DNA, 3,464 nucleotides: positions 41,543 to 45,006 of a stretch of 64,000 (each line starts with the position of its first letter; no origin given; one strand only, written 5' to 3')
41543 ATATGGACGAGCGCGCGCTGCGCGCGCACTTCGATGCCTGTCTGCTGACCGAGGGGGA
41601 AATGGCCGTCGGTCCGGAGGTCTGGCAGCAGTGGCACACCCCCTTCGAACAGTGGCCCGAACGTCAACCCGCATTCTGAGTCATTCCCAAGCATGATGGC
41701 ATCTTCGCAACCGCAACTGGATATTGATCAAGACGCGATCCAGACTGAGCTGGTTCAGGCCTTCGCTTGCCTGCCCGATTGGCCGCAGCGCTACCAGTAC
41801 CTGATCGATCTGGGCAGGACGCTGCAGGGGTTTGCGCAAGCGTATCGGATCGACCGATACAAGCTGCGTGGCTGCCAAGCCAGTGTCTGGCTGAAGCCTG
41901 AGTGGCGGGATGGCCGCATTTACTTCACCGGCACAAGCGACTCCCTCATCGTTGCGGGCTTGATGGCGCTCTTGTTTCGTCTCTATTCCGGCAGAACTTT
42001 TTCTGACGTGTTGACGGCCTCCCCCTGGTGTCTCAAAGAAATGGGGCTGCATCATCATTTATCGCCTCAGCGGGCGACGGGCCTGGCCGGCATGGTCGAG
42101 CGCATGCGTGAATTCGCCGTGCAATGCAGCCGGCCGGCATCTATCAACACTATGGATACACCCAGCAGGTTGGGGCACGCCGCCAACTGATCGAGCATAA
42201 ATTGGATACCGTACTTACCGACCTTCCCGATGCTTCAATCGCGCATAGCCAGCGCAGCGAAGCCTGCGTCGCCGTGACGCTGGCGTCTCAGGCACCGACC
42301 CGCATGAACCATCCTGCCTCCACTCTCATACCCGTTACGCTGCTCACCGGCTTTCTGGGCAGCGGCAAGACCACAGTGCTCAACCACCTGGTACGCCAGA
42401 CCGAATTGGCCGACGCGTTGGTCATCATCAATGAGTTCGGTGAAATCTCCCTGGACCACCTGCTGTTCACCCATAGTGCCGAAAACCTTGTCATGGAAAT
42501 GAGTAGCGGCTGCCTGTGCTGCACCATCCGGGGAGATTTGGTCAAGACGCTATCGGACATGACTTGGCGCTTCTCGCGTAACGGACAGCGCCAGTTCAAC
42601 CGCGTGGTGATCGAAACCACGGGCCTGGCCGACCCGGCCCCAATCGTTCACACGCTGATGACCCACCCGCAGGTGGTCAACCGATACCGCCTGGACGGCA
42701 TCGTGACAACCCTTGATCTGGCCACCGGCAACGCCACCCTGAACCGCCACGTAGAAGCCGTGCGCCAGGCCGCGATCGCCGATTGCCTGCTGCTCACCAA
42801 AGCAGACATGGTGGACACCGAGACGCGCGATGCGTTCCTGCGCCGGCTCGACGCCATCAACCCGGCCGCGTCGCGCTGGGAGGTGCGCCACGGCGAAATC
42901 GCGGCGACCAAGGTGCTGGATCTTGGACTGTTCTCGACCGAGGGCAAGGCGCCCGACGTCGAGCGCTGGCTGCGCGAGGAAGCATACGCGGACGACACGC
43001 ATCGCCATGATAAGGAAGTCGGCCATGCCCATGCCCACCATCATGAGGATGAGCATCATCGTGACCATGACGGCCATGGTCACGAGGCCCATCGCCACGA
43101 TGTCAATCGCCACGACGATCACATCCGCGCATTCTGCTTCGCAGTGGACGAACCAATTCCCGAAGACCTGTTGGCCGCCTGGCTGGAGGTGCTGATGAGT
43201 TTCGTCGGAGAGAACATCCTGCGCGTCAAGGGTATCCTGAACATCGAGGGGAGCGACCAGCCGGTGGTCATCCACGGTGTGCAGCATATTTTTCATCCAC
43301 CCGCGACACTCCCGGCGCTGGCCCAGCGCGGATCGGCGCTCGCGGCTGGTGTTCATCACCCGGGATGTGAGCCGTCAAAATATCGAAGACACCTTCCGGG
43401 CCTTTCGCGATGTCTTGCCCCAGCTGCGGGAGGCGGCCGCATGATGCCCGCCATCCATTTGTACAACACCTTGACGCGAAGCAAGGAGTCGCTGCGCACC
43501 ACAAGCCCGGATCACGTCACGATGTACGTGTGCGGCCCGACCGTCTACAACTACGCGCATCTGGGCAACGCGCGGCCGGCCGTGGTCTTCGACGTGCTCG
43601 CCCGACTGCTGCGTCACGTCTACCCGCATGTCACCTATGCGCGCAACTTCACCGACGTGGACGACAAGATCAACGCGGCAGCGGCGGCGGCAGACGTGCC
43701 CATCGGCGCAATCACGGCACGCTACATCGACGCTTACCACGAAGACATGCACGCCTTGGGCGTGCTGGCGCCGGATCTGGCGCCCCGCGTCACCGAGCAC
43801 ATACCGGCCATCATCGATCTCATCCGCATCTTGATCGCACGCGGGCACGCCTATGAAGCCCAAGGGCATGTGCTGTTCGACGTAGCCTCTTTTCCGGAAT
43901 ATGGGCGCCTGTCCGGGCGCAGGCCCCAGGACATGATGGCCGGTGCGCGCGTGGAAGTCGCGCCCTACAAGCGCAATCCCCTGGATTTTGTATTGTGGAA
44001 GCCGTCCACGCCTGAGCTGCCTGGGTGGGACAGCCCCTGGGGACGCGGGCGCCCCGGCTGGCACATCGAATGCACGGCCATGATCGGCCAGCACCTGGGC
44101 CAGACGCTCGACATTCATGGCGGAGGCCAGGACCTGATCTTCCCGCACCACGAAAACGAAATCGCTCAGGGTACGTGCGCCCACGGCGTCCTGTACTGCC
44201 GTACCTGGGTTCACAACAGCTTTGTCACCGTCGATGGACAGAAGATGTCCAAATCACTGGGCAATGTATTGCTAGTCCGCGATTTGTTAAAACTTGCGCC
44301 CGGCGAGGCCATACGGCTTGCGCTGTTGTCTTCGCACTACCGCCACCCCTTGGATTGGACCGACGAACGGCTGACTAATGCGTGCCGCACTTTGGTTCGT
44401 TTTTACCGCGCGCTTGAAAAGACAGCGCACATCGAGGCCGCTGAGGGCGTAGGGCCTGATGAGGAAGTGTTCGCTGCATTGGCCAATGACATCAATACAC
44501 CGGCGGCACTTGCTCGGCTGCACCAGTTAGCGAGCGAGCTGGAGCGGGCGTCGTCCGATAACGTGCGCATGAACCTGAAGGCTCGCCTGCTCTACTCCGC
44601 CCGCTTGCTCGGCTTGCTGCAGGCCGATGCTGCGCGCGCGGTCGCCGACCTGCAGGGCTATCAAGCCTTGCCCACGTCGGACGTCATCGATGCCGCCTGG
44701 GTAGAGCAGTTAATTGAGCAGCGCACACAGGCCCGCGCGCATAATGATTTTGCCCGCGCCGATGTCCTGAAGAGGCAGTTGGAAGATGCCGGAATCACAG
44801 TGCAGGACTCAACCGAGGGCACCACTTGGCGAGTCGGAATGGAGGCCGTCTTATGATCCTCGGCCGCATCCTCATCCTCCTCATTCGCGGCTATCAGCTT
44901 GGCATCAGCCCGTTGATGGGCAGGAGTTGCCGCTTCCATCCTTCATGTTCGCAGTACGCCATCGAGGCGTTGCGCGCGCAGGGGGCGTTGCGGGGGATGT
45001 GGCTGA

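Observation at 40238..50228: Perfect Zur box heading a ~10-kb, 12-gene, translationally coupled low-zinc operon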

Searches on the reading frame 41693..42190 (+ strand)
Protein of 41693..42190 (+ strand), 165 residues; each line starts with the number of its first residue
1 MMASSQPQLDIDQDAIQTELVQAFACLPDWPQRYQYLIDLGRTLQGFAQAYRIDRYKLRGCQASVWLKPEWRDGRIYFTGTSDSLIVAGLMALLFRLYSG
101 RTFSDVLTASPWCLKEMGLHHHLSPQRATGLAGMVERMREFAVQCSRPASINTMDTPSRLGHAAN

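Call 7: search_protein_families(library=pfam, proteins=[window:41693-42190:+], max_evalue=0.01)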
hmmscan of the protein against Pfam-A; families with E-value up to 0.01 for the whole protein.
window:41693-42190:+ (165 aa): 1 family
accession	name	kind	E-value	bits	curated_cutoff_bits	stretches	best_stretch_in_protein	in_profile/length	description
PF02657.20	SufE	-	3e-38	130.8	27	1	22-140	2-120/121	Fe-S metabolism associated domain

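Call 9: search_protein_families(library=ncbifam, proteins=[window:41693-42190:+], max_evalue=0.001)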
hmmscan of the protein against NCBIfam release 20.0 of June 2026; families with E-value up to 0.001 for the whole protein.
window:41693-42190:+ (165 aa): 3 families
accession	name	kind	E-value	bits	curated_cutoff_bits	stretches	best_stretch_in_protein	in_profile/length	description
NF006792.0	PRK09296.1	equivalog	1.9e-25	89.3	160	1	18-143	8-135/138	cysteine desulfuration protein SufE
TIGR03391.1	FeS_syn_CsdE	equivalog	1e-21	77.4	136.4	1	15-141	10-138/139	cysteine desulfurase sulfur acceptor subunit CsdE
NF011594.0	PRK15019.1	equivalog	4.8e-16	59.4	252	1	19-137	19-139/147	cysteine desulfurase sulfur acceptor subunit CsdE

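Call 50: find_encoding_contigs(protein=window:41693-42190:+, flank=10000, max_places=4)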
Protein window:41693-42190:+ (165 aa): 1 contig read that carries it; 1 place shown.
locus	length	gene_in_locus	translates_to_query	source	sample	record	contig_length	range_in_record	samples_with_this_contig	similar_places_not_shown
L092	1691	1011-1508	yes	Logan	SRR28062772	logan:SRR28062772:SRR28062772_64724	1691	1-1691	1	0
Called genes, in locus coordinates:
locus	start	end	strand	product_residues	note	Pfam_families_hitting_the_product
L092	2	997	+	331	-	?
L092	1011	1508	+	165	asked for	PF02657:SufE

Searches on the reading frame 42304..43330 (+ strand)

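Call 7: search_protein_families(library=pfam, proteins=[window:42304-43330:+], max_evalue=0.01)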
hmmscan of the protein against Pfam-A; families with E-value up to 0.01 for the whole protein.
window:42304-43330:+ (342 aa): 5 families
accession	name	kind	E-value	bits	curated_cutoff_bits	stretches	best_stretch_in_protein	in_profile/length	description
PF02492.25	cobW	-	4e-44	150.8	20.7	1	10-189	1-176/180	CobW/HypB/UreG, nucleotide-binding domain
PF07683.19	CobW_C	-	5.7e-13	49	22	1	274-338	1-63/94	Cobalamin synthesis protein cobW C-terminal domain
PF03193.22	RsgA_GTPase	-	0.0011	19.2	30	0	133-192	28-89/174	RsgA GTPase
PF13401.12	AAA_22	-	0.0028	18.4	27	1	11-58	7-33/130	AAA domain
PF13191.12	AAA_16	-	0.009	17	32.6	0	10-57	25-73/167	AAA ATPase domain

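Call 9: search_protein_families(library=ncbifam, proteins=[window:42304-43330:+], max_evalue=0.001)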
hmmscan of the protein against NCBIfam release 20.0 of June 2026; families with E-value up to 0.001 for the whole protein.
window:42304-43330:+ (342 aa): 5 families
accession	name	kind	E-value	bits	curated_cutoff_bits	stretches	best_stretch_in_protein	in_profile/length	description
NF008578.0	PRK11537.1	equivalog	2.1e-53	181.6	361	2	8-213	3-204/318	GTPase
NF038288.1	chaper_GTP_ZigA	equivalog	4e-35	121.5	600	2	9-138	1-134/390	zinc metallochaperone GTPase ZigA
TIGR02475.1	CobW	equivalog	7.5e-34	117.1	332.1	1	8-154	3-149/342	cobalamin biosynthesis protein CobW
NF041053.1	CobW_rel_Se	equivalog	5.9e-09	35.9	180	1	14-182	6-169/195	CobW-related selenoprotein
NF047431.1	hiber_recruit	equivalog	6.1e-06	25.4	375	1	10-187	3-209/402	ribosome hibernation factor-recruiting GTPase MRF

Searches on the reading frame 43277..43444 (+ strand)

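Call 7: search_protein_families(library=pfam, proteins=[window:43277-43444:+], max_evalue=0.01)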
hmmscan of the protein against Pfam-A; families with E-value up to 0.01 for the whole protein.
window:43277-43444:+ (55 aa): 1 family
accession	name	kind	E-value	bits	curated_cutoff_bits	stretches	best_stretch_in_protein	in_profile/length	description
PF07683.19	CobW_C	-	5e-07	29.9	22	1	9-43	57-93/94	Cobalamin synthesis protein cobW C-terminal domain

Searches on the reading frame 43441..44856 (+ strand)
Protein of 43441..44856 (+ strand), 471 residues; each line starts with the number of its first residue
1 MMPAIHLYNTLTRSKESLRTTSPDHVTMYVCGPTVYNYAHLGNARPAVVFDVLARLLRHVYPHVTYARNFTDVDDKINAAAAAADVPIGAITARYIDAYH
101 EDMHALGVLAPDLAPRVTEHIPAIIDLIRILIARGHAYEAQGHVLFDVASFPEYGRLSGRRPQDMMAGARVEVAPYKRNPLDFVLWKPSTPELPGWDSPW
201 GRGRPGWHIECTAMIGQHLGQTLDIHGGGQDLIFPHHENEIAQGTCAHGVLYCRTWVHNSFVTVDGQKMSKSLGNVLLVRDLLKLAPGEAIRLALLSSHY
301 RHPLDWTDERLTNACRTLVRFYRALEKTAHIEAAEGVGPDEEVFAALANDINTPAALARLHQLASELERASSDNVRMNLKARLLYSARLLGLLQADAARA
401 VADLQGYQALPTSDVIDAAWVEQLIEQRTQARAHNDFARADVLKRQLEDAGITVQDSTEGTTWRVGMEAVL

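Call 7: search_protein_families(library=pfam, proteins=[window:43441-44856:+], max_evalue=0.01)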
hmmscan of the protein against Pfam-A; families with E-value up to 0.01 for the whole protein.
window:43441-44856:+ (471 aa): 6 families
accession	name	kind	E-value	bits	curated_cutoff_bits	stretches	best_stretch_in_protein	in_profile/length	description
PF01406.26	tRNA-synt_1e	-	4.9e-119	397.6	27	1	21-315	5-300/301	tRNA synthetases class I (C) catalytic domain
PF09334.17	tRNA-synt_1g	-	1.6e-08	34.1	20.1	1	253-299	312-358/391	tRNA synthetases class I (M)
PF09190.17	DALR_2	-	2.3e-07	31.7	22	1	345-394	4-57/57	DALR domain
PF23493.1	CysS_C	-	9.4e-07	29.3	23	1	421-464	8-51/51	Cysteinyl-tRNA ligase anticodon binding domain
PF00133.28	tRNA-synt_1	-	7.8e-06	25.3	22.7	1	229-304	335-411/414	tRNA synthetases class I (I, L, M and V)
PF01921.24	tRNA-synt_1f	-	0.0014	18.1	27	1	261-313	274-327/360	tRNA synthetases class I (K)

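Call 9: search_protein_families(library=ncbifam, proteins=[window:43441-44856:+], max_evalue=0.001)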
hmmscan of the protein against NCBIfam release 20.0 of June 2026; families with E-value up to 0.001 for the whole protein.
window:43441-44856:+ (471 aa): 12 families
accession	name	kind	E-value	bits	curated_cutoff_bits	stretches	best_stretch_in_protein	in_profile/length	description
TIGR00435.1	cysS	equivalog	2.1e-145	485.4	340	1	6-464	2-464/466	cysteine--tRNA ligase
NF011108.0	PRK14536.1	equivalog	5e-102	342.2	780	2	4-324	2-336/490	cysteine--tRNA ligase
TIGR03447.1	mycothiol_MshC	equivalog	8.5e-87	291.6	485.1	1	2-376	15-394/411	cysteine--1-D-myo-inosityl 2-amino-2-deoxy-alpha-D-glucopyranoside ligase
NF011107.0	PRK14534.1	equivalog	7.5e-66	223.1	744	1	5-463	3-478/481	cysteine--tRNA ligase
NF008957.0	PRK12300.1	subfamily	2.8e-11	42.1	677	1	251-335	609-694/946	leucine--tRNA ligase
TIGR00395.1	leuS_arch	equivalog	8e-07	27.4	648.5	1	252-338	604-690/938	leucine--tRNA ligase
NF008900.0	PRK12267.1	equivalog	2.3e-06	26.4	598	0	257-297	288-328/648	methionine--tRNA ligase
TIGR00398.1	metG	equivalog_domain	6.9e-05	21.7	336.35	0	257-298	316-357/530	methionine--tRNA ligase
NF008859.0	PRK11893.2-1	equivalog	0.00017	20.7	553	1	225-295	286-356/498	methionine--tRNA ligase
TIGR00422.1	valS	equivalog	0.0002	19.5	612.1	1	263-329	521-588/863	valine--tRNA ligase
TIGR00392.1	ileS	equivalog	0.00035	18.9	621.4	1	258-323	601-666/861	isoleucine--tRNA ligase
NF009687.0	PRK13208.1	equivalog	0.00039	18.7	738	0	257-338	523-598/801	valine--tRNA ligase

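Call 14: find_related_loci(query=window:43441-44856:+, collection=genome_contigs, flank=10000)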
Query window:43441-44856:+ (471 aa) in genome_contigs; peptide patterns used: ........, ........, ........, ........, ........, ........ (x = any residue, [..] = any of these).
600 stretches matched a pattern (row limit reached: there are more); 600 encode a relative of the query (tblastn E <= 1e-3); the best 80 are kept; 80 distinct loci.
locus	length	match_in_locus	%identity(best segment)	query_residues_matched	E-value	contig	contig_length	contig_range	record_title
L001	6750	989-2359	61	5-463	0e+0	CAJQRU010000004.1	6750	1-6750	MAG: uncultured Gammaproteobacteria bacterium isolate RIS_SAG_16 genome assembly, contig: c_000000001326, whole genome s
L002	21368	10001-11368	55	4-464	8e-163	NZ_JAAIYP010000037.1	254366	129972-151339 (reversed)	Magnetospirillum aberrantis SpK contig00037_length=254366, whole genome shotgun sequence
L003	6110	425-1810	55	1-464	2e-164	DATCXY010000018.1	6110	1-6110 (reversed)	MAG TPA_asm: Solimonas sp. isolate SMAG_U7451 k141_217, whole genome shotgun sequence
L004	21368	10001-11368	53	4-465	4e-162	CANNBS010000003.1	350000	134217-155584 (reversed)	uncultured Marinicella sp. isolate S4E-49.fasta genome assembly, contig: NODE_3, whole genome shotgun sequence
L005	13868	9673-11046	58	2-463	4e-160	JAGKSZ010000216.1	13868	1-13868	MAG: Porphyrobacter sp. isolate bin-4 contig-5135, whole genome shotgun sequence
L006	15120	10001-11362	53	5-464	1e-155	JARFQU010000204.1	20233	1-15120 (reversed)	MAG: Halioglobus sp. isolate MAG_Ve_Sed_32 k141_590433, whole genome shotgun sequence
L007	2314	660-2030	54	5-468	2e-166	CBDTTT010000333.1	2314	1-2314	MAG TPA_asm: uncultured Chromatiales bacterium isolate SRR7614714_concoct_82 genome assembly, contig: ERZ23877832.39843,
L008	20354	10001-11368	51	4-464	5e-155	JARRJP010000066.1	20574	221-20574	MAG: Reinekea sp. isolate Spart_023_MAG scaffold_89, whole genome shotgun sequence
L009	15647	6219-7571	57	5-465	1e-152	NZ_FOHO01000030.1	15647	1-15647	Paracoccus homiensis strain DSM 17862, whole genome shotgun sequence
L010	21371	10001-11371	52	5-464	4e-152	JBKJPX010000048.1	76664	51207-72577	MAG: Panacagrimonas sp. isolate ant_bin.48 S1Ck117_5107533_flag_0_multi_50.9935_len_76664, whole genome shotgun sequence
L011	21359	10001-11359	54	5-464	4e-151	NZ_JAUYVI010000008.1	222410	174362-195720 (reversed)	Dongia sedimenti strain R-7 R_7_scaffold8, whole genome shotgun sequence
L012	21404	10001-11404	52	5-464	1e-150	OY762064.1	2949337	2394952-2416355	MAG: Gammaproteobacteria bacterium isolate 5875f011-1e0e-4071-bb50-440bf5799690 genome assembly, chromosome: 1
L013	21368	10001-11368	53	5-464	2e-150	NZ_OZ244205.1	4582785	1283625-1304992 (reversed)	MAG: Nisaea sp. isolate 9597659a-a5f6-4932-a0e9-eeb6e27f2c93 chromosome 1, complete sequence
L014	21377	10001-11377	53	5-465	3e-150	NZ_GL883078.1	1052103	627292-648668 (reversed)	Asticcacaulis biprosthecium C19 ABI_scaffold00003, whole genome shotgun sequence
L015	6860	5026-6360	52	5-464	8e-150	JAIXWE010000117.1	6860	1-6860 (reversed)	MAG: Alphaproteobacteria bacterium isolate D4_MAG_00008 pond_D4_MAG_00008_000000000024, whole genome shotgun sequence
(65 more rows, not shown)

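Call 45: search_solved_structures(query=window:43441-44856:+, max_evalue=1e-30, show_alignments=1)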
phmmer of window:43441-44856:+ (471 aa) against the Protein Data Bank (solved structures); distinct sequences matched with E-value up to 1e-30: 8.
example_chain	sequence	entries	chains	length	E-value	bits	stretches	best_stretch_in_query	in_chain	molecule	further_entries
1li5_A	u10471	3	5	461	1.1e-121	410.5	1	6-464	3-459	CYSTEINYL-TRNA SYNTHETASE | Cysteine--tRNA ligase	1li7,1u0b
3tqo_A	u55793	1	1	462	6.1e-119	401.4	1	4-464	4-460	Cysteinyl-tRNA synthetase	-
8qhp_A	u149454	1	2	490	1.1e-109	370.9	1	5-464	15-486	Cysteine--tRNA ligase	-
6ujd_A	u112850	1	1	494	2.2e-74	254.5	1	5-465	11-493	Cysteine--tRNA ligase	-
3sp1_A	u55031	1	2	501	3.3e-64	220.9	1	5-463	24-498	Cysteinyl-tRNA synthetase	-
8hfm_A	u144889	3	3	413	3.2e-60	207.8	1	3-362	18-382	L-cysteine:1D-myo-inositol 2-amino-2-deoxy-alpha-D-glucopyranoside ligase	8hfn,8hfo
3c8z_A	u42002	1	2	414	3.2e-60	207.8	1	3-362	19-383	Cysteinyl-tRNA synthetase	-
9yru_A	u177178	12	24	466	7.5e-60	206.6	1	6-301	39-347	Cysteine--tRNA ligase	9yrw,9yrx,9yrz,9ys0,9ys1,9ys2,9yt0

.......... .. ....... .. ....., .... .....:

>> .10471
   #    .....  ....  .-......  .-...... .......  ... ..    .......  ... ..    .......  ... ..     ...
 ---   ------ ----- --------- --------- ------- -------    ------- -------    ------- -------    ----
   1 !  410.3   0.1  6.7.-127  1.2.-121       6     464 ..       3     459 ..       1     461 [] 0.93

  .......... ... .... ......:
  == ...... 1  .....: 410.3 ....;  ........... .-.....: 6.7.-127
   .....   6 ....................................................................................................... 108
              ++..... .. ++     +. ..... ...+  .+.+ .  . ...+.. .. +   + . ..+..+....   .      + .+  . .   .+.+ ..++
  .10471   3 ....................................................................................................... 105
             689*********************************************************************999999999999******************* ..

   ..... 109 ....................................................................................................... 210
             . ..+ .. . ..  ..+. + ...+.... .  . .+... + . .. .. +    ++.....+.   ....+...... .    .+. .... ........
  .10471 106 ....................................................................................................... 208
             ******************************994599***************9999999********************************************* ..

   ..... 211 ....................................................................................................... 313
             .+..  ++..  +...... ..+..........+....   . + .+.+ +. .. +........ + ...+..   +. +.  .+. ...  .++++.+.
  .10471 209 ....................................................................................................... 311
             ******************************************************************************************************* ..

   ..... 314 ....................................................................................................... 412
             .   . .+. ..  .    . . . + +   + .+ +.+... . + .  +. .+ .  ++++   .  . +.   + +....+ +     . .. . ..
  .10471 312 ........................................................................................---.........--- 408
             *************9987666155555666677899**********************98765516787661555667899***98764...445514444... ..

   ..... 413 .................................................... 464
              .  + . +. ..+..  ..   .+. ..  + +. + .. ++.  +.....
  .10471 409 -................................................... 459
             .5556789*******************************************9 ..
